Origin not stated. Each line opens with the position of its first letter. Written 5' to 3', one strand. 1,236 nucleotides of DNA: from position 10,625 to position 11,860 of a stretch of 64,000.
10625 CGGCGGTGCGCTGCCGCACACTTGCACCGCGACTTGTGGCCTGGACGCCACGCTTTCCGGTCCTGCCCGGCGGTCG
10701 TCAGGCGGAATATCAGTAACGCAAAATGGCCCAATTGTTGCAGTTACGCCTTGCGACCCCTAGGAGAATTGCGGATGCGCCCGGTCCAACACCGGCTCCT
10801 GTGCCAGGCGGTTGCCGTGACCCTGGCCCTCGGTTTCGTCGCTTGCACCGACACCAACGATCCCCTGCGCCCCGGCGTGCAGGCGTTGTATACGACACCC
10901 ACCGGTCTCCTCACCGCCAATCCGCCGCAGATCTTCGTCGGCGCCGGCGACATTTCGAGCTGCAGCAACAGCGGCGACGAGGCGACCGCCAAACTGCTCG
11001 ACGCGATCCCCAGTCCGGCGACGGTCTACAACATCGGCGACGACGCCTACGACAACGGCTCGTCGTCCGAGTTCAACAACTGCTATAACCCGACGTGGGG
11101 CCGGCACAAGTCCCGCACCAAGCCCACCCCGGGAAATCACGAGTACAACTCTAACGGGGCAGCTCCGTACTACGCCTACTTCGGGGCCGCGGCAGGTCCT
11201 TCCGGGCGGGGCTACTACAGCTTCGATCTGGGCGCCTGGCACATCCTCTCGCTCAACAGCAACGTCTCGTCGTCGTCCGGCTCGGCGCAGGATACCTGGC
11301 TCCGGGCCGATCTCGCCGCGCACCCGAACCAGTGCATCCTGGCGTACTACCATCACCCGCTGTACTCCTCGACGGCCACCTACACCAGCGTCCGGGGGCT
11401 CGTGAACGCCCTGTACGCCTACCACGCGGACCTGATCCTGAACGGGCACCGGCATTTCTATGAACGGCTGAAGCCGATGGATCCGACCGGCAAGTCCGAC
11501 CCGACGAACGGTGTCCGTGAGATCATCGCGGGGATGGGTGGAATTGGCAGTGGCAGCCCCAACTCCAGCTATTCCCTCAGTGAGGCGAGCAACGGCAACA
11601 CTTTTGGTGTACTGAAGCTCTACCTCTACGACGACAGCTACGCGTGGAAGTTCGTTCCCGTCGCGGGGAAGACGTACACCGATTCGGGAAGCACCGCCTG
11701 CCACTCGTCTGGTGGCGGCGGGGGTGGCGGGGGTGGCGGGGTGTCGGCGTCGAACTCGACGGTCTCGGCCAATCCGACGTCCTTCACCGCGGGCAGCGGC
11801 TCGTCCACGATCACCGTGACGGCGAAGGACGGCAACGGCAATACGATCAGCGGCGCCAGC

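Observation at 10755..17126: Tandem giant lipoproteins: phosphoesterase head, poly-Gly hinge, Ig-like stalk and an unassigned tail module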

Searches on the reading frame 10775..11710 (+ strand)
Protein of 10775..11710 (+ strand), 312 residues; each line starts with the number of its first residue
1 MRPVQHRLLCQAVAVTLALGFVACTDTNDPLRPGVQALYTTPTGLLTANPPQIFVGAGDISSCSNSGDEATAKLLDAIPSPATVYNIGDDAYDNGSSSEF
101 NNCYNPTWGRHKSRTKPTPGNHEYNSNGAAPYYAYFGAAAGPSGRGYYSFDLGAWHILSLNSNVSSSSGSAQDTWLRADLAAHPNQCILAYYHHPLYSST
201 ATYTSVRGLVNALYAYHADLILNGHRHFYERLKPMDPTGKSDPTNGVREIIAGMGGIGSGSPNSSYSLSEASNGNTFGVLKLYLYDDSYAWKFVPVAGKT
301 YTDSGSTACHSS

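Call 7: search_solved_structures(query=window:10775-11710:+, max_evalue=1, show_alignments=2)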
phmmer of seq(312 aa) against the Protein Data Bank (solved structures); distinct sequences matched with E-value up to 1: 10.
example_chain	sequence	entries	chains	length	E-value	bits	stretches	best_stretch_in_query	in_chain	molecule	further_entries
6git_A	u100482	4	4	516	6.4e-09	38.9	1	88-245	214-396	Purple acid phosphatase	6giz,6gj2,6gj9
6gja_A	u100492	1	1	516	1e-08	38.3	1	96-245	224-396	Purple acid phosphatase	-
2qfp_A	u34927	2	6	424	1e-05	28.4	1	51-235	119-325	Purple acid phosphatase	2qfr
4dhl_A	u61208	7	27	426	1.1e-05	28.4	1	51-235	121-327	Purple acid phosphatase | Fe(3+)-Zn(2+) purple acid phosphatase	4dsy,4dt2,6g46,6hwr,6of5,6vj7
6hwr_D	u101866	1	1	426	1.1e-05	28.3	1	51-235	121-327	Fe(3+)-Zn(2+) purple acid phosphatase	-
8brn_A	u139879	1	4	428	1.1e-05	28.3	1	51-235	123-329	Fe(3+)-Zn(2+) purple acid phosphatase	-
6ofd_A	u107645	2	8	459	1.2e-05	28.1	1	51-235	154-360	Fe(3+)-Zn(2+) purple acid phosphatase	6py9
1kbp_A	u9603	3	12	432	1.6e-05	27.8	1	51-233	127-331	PURPLE ACID PHOSPHATASE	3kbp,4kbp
1qfc_A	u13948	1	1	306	0.37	13.4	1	171-235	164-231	PROTEIN (PURPLE ACID PHOSPHATASE)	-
1qhw_A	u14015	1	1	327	0.41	13.3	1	171-235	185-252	PROTEIN (PURPLE ACID PHOSPHATASE)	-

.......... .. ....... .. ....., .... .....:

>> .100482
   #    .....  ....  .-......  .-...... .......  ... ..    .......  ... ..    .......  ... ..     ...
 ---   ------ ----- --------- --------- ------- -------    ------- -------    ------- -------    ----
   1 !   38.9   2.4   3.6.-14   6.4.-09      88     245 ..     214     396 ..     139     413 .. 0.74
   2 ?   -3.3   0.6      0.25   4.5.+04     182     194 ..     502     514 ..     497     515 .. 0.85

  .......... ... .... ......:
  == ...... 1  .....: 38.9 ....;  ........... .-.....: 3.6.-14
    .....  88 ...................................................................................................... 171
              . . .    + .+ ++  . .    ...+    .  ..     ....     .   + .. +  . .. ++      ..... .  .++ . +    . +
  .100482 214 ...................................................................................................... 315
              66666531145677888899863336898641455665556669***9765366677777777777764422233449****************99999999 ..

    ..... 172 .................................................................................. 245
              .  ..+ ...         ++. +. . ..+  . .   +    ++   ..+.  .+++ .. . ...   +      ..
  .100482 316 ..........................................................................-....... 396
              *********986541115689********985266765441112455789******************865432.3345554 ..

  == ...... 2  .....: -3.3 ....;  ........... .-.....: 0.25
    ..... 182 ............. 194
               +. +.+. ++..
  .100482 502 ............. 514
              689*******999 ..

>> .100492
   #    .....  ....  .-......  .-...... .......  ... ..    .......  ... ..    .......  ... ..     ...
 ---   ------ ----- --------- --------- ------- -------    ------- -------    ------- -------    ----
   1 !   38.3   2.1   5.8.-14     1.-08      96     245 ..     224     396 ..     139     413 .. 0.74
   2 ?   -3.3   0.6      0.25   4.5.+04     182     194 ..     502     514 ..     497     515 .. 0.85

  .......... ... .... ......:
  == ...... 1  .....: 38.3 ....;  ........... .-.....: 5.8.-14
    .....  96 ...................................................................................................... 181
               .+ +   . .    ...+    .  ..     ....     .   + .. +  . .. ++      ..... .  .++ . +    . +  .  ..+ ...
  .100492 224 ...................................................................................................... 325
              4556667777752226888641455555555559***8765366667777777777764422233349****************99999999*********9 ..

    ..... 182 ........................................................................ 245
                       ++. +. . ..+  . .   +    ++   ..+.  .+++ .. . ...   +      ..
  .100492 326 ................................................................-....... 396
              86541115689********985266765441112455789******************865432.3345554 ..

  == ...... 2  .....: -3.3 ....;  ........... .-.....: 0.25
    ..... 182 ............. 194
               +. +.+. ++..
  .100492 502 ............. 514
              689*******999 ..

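Call 35: find_homologous_proteins(query=window:10847-11710:+, max_evalue=0.00001)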
Query seq(288 aa) (288 aa): 7816 proteins with E <= 0.00001 among 8000 candidates; the best 120 are listed.
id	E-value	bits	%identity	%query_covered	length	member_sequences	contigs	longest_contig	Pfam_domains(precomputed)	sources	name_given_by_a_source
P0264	8.3e-163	559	86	99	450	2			PF02369.23,PF00149.34,PF13620.13,PF09134.17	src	-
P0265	2.3e-158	545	85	97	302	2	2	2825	PF00149.34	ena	-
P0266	7.3e-131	454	68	100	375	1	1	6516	-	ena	-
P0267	5.4e-124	432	66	99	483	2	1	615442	PF02369.23,PF09134.17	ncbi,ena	-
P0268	1.1e-123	431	66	100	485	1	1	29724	-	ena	-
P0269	6.0e-121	422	50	90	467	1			-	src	-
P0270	9.6e-118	411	64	95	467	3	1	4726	PF00149.34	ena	-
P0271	8.5e-117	408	62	99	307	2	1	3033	PF00149.34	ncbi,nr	ncbi:MAG TPA: metallophosphoesterase, partial [Gemmatimonadales bacterium]|nr:metallophosphoesterase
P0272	2.2e-114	400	62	97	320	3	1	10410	PF00149.34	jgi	jgi:acid phosphatase type 7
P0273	2.5e-114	400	-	-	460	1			PF00801.27,PF00149.34,PF18911.7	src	-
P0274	4.1e-114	399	64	94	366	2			PF00149.34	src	-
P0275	2.1e-112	394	64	92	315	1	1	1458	PF00149.34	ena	-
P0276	5.7e-112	392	68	88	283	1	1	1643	-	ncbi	ncbi:MAG TPA: hypothetical protein VIV10_14920, partial [Gemmatimonadales bacterium]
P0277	1.1e-110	388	61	97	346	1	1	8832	PF00149.34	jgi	jgi:hypothetical protein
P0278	3.1e-110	387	62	95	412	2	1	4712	PF02369.23,PF00149.34,PF09134.17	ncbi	ncbi:MAG: invasin domain 3-containing protein, partial [Gemmatimonadales bacterium]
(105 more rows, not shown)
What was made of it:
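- Closest known: Bacterial secreted metallophosphatases of the same head subfamily. Same: It is fused to Ig-like or carbohydrate-binding modules in the same way (call 35).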

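Call 42: search_solved_structures(query=A2, max_evalue=0.001, show_alignments=3)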
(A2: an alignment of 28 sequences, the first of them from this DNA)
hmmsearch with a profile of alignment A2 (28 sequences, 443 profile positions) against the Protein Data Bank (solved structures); distinct sequences matched with E-value up to 0.001: 10.
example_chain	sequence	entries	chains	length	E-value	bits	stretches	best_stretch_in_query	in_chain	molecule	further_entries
6gja_A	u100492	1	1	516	1e-15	61.3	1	229-388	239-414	Purple acid phosphatase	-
6git_A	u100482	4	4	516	1.3e-15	61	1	239-388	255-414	Purple acid phosphatase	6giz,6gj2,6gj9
6ofd_A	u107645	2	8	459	8.9e-11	45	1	181-356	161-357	Fe(3+)-Zn(2+) purple acid phosphatase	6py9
1kbp_A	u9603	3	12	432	2.3e-10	43.7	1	181-356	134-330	PURPLE ACID PHOSPHATASE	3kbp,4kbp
2qfp_A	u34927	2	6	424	2.3e-10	43.7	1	181-356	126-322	Purple acid phosphatase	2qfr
4dhl_A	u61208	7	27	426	2.4e-10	43.6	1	181-356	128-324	Purple acid phosphatase | Fe(3+)-Zn(2+) purple acid phosphatase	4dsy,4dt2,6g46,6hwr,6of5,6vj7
6hwr_D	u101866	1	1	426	2.4e-10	43.6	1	181-356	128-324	Fe(3+)-Zn(2+) purple acid phosphatase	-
8brn_A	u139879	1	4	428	2.4e-10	43.6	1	181-356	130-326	Fe(3+)-Zn(2+) purple acid phosphatase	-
1xzw_A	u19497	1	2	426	7.1e-08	35.5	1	160-356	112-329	purple acid phosphatase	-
3zk4_A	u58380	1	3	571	8.7e-06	28.6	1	205-409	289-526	DIPHOSPHONUCLEOTIDE PHOSPHATASE 1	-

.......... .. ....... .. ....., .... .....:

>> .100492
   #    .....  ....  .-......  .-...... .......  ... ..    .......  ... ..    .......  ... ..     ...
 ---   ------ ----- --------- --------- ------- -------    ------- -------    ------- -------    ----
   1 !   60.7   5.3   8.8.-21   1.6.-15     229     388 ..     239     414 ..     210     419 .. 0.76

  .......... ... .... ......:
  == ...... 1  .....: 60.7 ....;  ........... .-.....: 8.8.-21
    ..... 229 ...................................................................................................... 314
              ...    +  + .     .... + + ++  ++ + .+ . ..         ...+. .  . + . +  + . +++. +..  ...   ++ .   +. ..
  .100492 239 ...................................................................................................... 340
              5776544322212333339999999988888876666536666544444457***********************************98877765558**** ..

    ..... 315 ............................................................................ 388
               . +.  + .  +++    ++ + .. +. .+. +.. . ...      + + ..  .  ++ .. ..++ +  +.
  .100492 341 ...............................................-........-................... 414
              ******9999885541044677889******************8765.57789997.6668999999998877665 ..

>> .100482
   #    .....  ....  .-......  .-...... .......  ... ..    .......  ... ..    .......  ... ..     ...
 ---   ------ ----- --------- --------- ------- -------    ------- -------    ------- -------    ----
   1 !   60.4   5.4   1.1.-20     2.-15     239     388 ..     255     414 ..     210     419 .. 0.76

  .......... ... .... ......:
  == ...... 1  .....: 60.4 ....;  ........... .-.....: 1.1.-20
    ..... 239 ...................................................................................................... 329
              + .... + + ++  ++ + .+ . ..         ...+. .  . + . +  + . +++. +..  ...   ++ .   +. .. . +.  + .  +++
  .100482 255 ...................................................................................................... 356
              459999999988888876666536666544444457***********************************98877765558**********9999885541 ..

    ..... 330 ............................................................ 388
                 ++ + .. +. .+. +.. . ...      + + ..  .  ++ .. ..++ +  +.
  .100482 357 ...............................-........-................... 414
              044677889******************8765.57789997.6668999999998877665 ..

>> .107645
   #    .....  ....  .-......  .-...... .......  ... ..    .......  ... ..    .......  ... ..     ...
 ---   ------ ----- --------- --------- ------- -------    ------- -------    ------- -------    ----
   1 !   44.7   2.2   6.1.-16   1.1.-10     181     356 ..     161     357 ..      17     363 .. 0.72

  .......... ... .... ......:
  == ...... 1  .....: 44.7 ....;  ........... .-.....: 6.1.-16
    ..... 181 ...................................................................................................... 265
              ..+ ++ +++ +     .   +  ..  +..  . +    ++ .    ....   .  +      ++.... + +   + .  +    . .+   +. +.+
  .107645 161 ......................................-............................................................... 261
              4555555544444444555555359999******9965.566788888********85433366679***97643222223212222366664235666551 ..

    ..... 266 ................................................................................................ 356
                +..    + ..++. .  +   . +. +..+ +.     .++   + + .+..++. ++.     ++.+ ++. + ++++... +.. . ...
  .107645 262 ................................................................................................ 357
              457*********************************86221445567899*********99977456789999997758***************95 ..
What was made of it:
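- On Purple acid phosphatase / calcineurin-like metallophosphoesterase: They align to GDLG/GDLSY/GNHE/MHSP/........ of kidney-bean PAP (call 42).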

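Call 63: predict_structure(alignment_id=A2)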
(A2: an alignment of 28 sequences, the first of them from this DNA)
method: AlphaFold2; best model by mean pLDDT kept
length: 288 residues; sequences in the alignment: 28
mean_pLDDT: 88.1   pTM: 0.89
mean pLDDT of the five models: 88.1, 85.9, 84.8, 84.2, 82.0
residues with pLDDT >= 90: 178; 70-90: 81; 50-70: 24; < 50: 5
segments of 3 or more residues with pLDDT < 50: 1-5
pLDDT, mean of each block of 10 residues (from residue 1): 50 88 95 81 84 92 80 85 90 87 78 90 94 94 93 97 94 93 96 96 91 97 93 61 91 93 96 89 87
secondary structure, 60 per line:
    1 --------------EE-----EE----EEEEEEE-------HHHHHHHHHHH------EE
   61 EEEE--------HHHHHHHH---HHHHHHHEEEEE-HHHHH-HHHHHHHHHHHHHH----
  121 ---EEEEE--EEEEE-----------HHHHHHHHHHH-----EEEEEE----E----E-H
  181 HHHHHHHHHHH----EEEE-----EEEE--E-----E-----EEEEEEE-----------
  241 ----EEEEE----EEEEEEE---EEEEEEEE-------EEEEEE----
elements in order: E28-34 H42-52 E59-64 H73-80 H84-90 E91-95 H97-101 H103-116 E124-128 E131-135 H147-157 E163-168 H180-191 E196-199 E205-208 E223-229 E245-249 E254-260 E264-271 E279-284

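Call 65: fold_search(model_id=the predicted structure, library=pdb)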
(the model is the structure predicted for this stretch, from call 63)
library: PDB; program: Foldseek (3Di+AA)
matches with E <= 10: 556; with E <= 0.001: 75
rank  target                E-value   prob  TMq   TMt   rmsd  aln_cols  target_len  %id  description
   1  6hwr_C                7.6e-14  1.00  0.71  0.50   4.2       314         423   19  Red kidney bean purple acid phosphatase in complex with adenosine divanadate (released 2019-04-03)
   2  1xzw_A                1.7e-13  1.00  0.70  0.49   4.8       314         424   20  Sweet potato purple acid phosphatase/phosphate complex (released 2004-12-14)
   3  1xzw_B                2.3e-13  1.00  0.70  0.49   4.8       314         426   20  Sweet potato purple acid phosphatase/phosphate complex (released 2004-12-14)
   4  6ofd_A                2.4e-13  1.00  0.72  0.50   3.9       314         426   19  The crystal structure of octadecyloxy(naphthalen-1-yl)methylphosphonic acid in complex with red kidney bean purple aci (released 2019-09-04)
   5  4dsy_A                4.5e-13  1.00  0.73  0.51   3.8       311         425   19  Crystal structure of red kidney bean purple acid phosphatase in complex with Maybridge fragment CC24201 (released 2012-09-19)
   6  2qfp_A                4.5e-13  1.00  0.71  0.50   4.2       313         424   19  Crystal structure of red kidney bean purple acid phosphatase in complex with fluoride (released 2008-10-14)
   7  4dhl_C                6.1e-13  1.00  0.72  0.50   4.0       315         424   19  Crystal structure of red kidney bean purple acid phosphatase in complex with Maybridge fragment MO07123 (released 2012-12-12)
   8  8brn_D                6.9e-13  1.00  0.71  0.50   4.1       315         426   19  Crystal structure of red kidney bean purple acid phosphatase in complex with an alpha-aminonaphthylmethylphosphonic ac (released 2023-08-02)
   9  6gja_A                6.9e-13  1.00  0.67  0.41   6.8       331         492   23  PURPLE ACID PHYTASE FROM WHEAT ISOFORM B2 - H229A MUTANT (released 2019-11-27)
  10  8brn_B                7.3e-13  1.00  0.70  0.49   4.1       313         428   19  Crystal structure of red kidney bean purple acid phosphatase in complex with an alpha-aminonaphthylmethylphosphonic ac (released 2023-08-02)
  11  4dhl_B                8.3e-13  1.00  0.72  0.50   3.8       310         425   20  Crystal structure of red kidney bean purple acid phosphatase in complex with Maybridge fragment MO07123 (released 2012-12-12)
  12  3zk4_A                8.8e-13  1.00  0.71  0.38   3.7       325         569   19  Structure of purple acid phosphatase PPD1 isolated from yellow lupin (Lupinus luteus) seeds (released 2014-01-29)
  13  4dhl_A                9.4e-13  1.00  0.71  0.50   3.9       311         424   19  Crystal structure of red kidney bean purple acid phosphatase in complex with Maybridge fragment MO07123 (released 2012-12-12)
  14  3zk4_B                1.1e-12  1.00  0.73  0.39   3.5       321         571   19  Structure of purple acid phosphatase PPD1 isolated from yellow lupin (Lupinus luteus) seeds (released 2014-01-29)
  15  6hwr_D                1.1e-12  1.00  0.70  0.49   4.2       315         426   19  Red kidney bean purple acid phosphatase in complex with adenosine divanadate (released 2019-04-03)
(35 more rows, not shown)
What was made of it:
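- On Purple acid phosphatase / calcineurin-like metallophosphoesterase: Rv0805 scores 2e-8, GpdQ 2e-7 and PhoD 3e-7 (call 65).
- Closest known: Purple acid phosphatases. Same: The same fold is predicted, and PAPs are the best sequence, profile and structure matches (calls 7, 42, 65).
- Rv0805, GpdQ and PhoD score 1e-8 to 3e-7 (calls 63, 65).
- Tried and rejected: PhoD scores far below PAPs (call 65).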
